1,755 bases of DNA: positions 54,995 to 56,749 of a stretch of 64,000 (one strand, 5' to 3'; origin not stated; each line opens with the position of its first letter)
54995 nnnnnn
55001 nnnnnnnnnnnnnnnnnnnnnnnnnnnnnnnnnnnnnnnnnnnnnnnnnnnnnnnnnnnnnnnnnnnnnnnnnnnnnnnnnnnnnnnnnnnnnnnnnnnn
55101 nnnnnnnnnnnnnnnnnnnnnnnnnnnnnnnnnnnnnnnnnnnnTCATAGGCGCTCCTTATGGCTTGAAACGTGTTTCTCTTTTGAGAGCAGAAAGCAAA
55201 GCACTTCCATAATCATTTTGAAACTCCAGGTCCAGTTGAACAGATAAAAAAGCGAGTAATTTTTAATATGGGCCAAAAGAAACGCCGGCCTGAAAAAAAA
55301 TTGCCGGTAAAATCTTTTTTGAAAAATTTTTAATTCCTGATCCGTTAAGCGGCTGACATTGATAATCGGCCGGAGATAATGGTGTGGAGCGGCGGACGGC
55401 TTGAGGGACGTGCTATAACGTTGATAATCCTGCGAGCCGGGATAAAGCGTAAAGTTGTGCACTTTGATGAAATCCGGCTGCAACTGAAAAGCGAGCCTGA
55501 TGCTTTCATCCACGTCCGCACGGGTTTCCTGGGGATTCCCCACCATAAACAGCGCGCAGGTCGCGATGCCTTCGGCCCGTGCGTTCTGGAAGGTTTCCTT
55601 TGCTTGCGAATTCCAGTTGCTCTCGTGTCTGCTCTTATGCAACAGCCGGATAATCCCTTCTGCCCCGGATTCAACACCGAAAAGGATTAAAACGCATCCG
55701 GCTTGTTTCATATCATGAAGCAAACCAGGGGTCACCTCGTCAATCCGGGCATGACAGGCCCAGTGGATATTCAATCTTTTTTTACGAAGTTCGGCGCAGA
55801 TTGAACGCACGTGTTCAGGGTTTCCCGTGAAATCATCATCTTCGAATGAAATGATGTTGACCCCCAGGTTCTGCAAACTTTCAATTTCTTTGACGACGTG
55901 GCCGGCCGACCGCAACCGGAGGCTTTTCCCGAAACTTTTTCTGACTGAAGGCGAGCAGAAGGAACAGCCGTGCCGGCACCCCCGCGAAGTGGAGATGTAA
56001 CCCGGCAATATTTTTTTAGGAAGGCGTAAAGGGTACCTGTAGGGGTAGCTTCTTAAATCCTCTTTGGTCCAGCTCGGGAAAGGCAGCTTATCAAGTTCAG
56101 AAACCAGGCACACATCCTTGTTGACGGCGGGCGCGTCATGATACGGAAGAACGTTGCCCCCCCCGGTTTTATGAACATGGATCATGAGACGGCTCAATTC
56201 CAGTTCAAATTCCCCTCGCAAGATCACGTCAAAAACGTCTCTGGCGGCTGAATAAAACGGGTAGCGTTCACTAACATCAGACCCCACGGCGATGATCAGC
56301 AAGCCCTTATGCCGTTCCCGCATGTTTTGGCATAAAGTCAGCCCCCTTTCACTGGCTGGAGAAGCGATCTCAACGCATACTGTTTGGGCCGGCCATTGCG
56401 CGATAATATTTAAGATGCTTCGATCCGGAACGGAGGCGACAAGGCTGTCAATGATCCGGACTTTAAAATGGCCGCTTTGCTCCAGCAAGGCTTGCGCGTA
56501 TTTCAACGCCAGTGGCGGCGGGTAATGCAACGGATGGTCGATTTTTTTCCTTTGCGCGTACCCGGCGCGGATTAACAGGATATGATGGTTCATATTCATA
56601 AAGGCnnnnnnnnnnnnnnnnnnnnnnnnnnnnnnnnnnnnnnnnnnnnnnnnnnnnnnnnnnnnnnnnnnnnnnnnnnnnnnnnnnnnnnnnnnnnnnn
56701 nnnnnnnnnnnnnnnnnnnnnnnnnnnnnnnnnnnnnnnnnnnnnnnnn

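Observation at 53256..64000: Long operon of three B12-radical SAMs, a SPASM radical SAM, AsnB-like amidotransferase, DegT aminotransferase and two GT-C membrane transferases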

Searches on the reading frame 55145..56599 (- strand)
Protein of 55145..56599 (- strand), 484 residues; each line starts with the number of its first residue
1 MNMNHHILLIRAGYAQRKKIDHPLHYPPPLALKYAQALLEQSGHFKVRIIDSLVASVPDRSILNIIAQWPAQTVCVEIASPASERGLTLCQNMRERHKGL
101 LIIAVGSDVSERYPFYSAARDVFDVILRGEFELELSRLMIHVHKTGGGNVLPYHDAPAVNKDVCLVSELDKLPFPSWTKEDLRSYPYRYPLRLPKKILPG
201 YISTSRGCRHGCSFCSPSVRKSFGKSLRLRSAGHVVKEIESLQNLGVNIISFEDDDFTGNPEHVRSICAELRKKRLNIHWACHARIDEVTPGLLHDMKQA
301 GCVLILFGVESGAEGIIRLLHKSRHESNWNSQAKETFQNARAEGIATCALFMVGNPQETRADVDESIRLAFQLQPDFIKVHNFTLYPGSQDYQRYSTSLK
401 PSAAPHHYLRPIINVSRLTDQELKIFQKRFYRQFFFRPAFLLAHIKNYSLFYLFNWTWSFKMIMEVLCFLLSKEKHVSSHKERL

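Call 3: search_protein_families(library=pfam, proteins=[window:55145-56599:-], max_evalue=0.01)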
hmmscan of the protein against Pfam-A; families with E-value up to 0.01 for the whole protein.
window:55145-56599:- (484 aa): 2 families
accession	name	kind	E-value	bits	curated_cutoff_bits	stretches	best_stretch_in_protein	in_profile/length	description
PF04055.27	Radical_SAM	-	7.4e-20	72.2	29.5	1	202-370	1-166/166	Radical SAM superfamily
PF02310.24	B12-binding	-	6.7e-05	23.2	32.1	1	26-136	11-118/121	B12 binding domain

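Call 5: search_protein_families(library=ncbifam, proteins=[window:55145-56599:-], max_evalue=0.001)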
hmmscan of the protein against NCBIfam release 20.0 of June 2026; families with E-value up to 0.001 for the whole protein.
window:55145-56599:- (484 aa): 30 families (the best 25 are shown)
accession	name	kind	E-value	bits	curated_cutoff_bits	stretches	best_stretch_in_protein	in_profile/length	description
TIGR03471.1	HpnJ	equivalog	2.3e-38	132.3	577.6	1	32-446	37-444/472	hopanoid biosynthesis associated radical SAM protein HpnJ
TIGR02026.1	BchE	equivalog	5.8e-33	114.5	481.35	1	28-442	21-435/497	magnesium-protoporphyrin IX monomethyl ester anaerobic oxidative cyclase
TIGR04479.1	bcpD_PhpK_rSAM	subfamily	1.6e-30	106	600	1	201-382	243-418/504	PhpK family radical SAM P-methyltransferase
NF050148.1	rSAM_ApyD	equivalog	4.9e-28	97.9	750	1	165-413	175-411/645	RiPP biosynthesis radical SAM protein ApyD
TIGR04072.2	rSAM_ladder_B12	equivalog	1.3e-21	76.8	360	1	202-377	183-353/443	lipid biosynthesis B12-binding/radical SAM protein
NF040546.1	rSAM_CUAEP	equivalog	7.2e-20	71.1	500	1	29-363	13-331/468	CUAEP/CCAEP-tail radical SAM (seleno)protein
NF033070.1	rSAM_AprD4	equivalog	4.7e-19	68.6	500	1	186-389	185-384/456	AprD4 family radical SAM diol-dehydratase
NF038361.1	rSAM_Sden_1168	equivalog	1.7e-18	66.5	575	1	122-393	198-471/560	Sden_1168 family B12-binding radical SAM P-methyltransferase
TIGR04385.1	B12_rSAM_cofa1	equivalog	3.7e-18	66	450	1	202-371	198-362/438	B12 lower ligand biosynthesis radical SAM protein BzaD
TIGR04295.1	B12_rSAM_oligo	hypoth_equivalog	1.4e-17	63.6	400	1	29-346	25-335/422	TIGR04295 family B12-binding domain-containing radical SAM protein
TIGR04014.1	B12_SAM_MJ_0865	equivalog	3.7e-17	62.2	360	1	201-376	162-339/434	methyl-coenzyme M reductase glutamine C-methyltransferase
TIGR04367.1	HpnR_B12_rSAM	equivalog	1.6e-15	56.6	650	1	29-400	22-378/490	hopanoid C-3 methylase HpnR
NF040542.1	rSAM_RCCLKC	equivalog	6e-15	55.3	450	1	29-362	13-339/423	arsinothricin biosynthesis radical SAM protein ArsL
TIGR04013.1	B12_SAM_MJ_1487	hypoth_equivalog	6.7e-15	54.8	251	1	61-399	34-361/382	TIGR04013 family B12-binding domain/radical SAM domain-containing protein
NF045585.1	rSAM_slr0320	equivalog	2.7e-13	49.3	775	1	202-321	238-359/511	photosystem II high light acclimation radical SAM protein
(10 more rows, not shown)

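Call 36: search_solved_structures(query=window:55145-56599:-, max_evalue=0.01)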
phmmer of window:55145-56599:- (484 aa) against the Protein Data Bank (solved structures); distinct sequences matched with E-value up to 0.01: 6.
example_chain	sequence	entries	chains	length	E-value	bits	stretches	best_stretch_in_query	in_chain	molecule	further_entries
6fd2_B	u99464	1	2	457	5.1e-15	58.5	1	185-393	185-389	Putative apramycin biosynthetic oxidoreductase 4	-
9ccb_A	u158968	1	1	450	3.9e-10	42.4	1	201-381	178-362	Radical SAM core domain-containing protein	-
4jc0_A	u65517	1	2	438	7.8e-08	34.8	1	186-379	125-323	Ribosomal protein S12 methylthiotransferase RimO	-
2qgq_A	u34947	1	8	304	8.8e-07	31.3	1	200-379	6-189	Protein TM_1862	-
7mjz_A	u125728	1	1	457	0.0065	18.6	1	188-389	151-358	tRNA-2-methylthio-N(6)-dimethylallyladenosine synthase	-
7mjv_A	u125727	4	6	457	0.0084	18.2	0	188-377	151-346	tRNA-2-methylthio-N(6)-dimethylallyladenosine synthase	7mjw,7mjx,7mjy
